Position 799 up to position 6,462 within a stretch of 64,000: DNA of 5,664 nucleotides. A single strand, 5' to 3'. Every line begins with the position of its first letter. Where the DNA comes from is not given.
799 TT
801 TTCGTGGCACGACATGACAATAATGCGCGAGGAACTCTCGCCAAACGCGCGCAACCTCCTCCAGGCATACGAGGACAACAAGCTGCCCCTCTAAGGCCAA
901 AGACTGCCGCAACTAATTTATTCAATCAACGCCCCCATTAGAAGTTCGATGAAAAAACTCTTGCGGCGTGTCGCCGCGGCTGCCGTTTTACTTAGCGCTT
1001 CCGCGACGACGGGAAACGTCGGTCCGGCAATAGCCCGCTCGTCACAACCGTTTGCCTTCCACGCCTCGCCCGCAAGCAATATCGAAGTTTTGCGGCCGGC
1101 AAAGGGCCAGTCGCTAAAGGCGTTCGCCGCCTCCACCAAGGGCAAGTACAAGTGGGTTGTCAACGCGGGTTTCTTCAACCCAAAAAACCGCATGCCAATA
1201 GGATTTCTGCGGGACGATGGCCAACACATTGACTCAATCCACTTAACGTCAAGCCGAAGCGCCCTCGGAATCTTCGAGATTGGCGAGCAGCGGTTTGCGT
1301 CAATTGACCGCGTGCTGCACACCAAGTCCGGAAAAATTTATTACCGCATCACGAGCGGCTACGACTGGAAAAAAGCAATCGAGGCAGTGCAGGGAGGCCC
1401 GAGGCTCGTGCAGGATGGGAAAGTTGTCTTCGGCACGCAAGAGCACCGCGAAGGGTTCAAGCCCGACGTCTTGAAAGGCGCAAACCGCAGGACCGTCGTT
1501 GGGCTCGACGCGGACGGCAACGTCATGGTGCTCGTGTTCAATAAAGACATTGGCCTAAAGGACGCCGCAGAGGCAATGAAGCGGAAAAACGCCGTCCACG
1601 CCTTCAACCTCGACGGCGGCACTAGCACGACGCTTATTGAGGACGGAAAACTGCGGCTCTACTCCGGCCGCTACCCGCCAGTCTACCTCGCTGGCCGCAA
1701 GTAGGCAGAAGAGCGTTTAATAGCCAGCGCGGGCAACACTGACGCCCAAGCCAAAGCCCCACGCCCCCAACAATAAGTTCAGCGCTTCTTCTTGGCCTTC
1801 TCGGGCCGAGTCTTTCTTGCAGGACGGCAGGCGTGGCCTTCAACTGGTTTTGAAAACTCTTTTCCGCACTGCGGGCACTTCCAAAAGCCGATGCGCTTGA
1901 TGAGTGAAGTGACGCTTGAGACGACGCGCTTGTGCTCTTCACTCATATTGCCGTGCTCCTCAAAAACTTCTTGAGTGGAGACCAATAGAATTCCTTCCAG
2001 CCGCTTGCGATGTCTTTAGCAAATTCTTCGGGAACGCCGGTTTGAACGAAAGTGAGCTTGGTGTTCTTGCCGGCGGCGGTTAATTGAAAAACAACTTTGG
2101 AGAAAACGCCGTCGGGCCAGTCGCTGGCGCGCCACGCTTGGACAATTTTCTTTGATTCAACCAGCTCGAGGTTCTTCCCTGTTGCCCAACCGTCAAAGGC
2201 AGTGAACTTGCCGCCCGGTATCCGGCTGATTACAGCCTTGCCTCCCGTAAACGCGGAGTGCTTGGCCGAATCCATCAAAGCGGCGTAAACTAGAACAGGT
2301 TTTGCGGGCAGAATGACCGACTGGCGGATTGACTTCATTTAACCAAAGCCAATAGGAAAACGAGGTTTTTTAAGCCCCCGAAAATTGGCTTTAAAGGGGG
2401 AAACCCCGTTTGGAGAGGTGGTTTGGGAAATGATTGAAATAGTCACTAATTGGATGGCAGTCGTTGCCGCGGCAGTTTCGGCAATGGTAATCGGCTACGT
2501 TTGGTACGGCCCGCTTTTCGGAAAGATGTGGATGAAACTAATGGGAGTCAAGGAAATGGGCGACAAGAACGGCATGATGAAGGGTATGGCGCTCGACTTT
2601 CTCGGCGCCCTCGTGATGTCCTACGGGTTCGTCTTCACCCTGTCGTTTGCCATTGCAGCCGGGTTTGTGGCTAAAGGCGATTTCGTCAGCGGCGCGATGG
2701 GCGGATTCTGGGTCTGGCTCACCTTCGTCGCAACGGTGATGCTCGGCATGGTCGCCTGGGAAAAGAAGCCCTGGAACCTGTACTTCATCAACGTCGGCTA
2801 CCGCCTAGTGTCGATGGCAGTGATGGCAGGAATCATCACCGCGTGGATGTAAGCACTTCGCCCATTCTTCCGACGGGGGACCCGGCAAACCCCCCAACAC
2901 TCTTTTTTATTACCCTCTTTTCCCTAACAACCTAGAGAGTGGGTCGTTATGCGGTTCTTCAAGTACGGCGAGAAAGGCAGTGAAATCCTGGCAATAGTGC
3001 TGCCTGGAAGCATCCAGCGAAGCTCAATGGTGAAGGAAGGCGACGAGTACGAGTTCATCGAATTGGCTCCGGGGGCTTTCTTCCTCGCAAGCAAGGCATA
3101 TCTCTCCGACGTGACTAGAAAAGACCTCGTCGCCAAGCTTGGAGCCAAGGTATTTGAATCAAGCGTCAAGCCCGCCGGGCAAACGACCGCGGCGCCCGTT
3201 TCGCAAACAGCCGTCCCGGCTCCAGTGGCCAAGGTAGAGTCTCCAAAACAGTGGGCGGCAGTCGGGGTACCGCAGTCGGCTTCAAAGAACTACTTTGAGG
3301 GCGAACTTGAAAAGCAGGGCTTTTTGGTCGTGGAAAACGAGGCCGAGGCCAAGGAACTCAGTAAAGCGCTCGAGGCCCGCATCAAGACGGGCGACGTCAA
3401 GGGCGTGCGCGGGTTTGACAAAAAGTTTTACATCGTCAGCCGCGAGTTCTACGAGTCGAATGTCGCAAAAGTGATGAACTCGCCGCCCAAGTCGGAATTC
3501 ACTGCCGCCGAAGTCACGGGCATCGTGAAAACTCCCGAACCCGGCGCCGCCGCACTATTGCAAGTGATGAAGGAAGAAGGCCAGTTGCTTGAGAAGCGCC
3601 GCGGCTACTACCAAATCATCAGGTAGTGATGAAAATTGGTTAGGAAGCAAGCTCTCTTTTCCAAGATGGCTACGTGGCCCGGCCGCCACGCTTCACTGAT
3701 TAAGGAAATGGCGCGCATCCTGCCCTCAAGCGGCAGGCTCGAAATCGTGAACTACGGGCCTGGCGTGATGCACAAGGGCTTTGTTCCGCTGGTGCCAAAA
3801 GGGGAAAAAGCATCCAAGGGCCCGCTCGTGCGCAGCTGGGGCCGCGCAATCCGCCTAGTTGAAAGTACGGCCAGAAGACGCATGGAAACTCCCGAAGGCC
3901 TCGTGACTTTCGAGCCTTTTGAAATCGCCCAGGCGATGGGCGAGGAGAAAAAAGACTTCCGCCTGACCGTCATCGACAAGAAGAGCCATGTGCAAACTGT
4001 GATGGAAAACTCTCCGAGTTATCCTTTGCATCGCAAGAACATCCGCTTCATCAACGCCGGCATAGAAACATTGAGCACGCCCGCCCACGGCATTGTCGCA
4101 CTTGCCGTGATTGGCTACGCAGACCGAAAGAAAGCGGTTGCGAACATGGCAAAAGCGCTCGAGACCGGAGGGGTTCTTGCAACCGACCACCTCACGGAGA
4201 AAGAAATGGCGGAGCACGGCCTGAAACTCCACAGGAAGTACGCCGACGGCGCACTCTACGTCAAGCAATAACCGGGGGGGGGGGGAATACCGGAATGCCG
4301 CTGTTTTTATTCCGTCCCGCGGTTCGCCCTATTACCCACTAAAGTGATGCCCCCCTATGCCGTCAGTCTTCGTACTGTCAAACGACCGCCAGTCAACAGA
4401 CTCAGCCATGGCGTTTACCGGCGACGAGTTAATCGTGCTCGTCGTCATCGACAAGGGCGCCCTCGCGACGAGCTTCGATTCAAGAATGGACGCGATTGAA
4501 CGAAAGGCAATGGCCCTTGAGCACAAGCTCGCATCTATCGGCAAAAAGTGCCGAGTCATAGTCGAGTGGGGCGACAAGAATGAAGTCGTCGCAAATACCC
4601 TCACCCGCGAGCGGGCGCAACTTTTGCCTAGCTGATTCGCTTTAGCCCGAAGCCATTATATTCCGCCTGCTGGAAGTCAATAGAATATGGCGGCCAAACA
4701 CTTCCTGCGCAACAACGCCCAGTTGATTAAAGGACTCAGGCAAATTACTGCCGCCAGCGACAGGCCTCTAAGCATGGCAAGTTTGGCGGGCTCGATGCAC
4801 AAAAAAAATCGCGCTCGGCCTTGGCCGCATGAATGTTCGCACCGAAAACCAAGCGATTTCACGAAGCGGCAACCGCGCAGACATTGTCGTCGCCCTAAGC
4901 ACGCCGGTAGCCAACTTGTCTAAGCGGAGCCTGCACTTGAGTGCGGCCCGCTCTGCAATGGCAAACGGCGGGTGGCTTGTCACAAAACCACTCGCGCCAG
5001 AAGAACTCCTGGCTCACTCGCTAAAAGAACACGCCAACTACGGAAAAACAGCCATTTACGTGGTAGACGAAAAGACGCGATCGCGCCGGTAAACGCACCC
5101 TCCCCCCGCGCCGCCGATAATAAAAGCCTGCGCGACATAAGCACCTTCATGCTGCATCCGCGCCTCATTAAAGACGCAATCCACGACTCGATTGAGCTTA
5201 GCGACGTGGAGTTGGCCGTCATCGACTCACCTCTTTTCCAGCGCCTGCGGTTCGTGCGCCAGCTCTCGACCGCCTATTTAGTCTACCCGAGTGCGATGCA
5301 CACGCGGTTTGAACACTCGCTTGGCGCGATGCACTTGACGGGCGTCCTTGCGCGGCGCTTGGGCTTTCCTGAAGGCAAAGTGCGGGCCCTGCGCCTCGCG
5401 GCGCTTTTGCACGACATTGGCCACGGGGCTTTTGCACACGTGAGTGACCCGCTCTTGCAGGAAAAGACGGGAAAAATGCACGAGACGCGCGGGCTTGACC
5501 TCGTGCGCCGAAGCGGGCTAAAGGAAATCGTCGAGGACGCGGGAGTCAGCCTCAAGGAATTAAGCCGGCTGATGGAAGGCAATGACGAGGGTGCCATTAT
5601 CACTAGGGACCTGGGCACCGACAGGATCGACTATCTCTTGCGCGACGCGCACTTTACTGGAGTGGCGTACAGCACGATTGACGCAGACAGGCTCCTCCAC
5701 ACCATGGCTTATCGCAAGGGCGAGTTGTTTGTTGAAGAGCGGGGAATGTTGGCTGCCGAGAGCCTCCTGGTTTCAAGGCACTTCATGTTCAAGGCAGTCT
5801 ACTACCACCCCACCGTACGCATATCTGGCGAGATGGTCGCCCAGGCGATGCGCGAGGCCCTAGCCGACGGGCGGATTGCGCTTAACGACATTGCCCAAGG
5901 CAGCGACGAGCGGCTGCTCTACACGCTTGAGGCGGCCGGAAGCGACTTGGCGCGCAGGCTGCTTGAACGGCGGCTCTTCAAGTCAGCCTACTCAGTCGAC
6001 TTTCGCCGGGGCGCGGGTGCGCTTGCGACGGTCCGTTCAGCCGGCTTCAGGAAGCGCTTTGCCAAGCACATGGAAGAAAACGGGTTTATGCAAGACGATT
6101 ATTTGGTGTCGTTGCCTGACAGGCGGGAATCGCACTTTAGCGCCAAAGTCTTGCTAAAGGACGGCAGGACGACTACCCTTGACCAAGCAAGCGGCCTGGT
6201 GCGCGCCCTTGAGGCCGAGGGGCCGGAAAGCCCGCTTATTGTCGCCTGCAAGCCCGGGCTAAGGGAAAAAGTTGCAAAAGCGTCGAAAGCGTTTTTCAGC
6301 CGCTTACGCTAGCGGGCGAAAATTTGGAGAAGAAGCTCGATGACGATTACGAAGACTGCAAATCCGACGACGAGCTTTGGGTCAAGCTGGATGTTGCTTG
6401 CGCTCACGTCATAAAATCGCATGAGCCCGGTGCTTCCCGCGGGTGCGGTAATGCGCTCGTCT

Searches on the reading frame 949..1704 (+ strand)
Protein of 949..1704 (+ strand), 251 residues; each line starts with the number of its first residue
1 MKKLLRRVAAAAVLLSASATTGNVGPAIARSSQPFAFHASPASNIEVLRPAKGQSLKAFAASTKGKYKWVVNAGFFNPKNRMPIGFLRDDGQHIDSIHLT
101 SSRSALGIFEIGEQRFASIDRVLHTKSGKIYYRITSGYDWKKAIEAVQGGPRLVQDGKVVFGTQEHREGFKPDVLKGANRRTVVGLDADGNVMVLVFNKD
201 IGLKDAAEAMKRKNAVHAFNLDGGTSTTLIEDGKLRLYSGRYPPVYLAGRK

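Call 80: search_protein_families(library=pfam, proteins=[window:949-1704:+], max_evalue=0.001)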
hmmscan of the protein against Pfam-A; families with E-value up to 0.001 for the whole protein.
window:949-1704:+ (251 aa): 1 family
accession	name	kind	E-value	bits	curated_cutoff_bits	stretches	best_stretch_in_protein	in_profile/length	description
PF09992.14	NAGPA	-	1.5e-25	90.8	25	1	68-235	4-150/169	Phosphodiester glycosidase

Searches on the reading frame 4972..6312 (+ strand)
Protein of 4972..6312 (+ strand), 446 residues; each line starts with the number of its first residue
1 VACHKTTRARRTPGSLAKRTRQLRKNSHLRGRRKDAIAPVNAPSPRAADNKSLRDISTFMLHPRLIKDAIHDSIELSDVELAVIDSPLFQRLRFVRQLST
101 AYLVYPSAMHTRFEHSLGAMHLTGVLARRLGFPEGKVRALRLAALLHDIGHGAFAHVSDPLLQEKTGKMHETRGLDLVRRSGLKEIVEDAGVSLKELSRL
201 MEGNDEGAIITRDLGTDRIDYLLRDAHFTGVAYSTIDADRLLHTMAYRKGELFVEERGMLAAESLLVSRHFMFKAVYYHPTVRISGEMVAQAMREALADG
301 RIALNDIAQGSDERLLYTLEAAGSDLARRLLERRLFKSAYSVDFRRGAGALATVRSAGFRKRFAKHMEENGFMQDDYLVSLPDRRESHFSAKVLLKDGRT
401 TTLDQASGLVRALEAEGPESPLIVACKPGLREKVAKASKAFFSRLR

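Call 80: search_protein_families(library=pfam, proteins=[window:4972-6312:+], max_evalue=0.001)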
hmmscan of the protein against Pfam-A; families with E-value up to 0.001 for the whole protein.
window:4972-6312:+ (446 aa): 2 families
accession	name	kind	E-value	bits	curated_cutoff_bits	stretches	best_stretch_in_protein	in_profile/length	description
PF19276.4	HD_assoc_2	-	3.9e-34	118.5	23.1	1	236-442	1-211/222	HD associated region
PF01966.28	HD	-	2.6e-13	50.7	22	1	112-224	1-115/116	HD domain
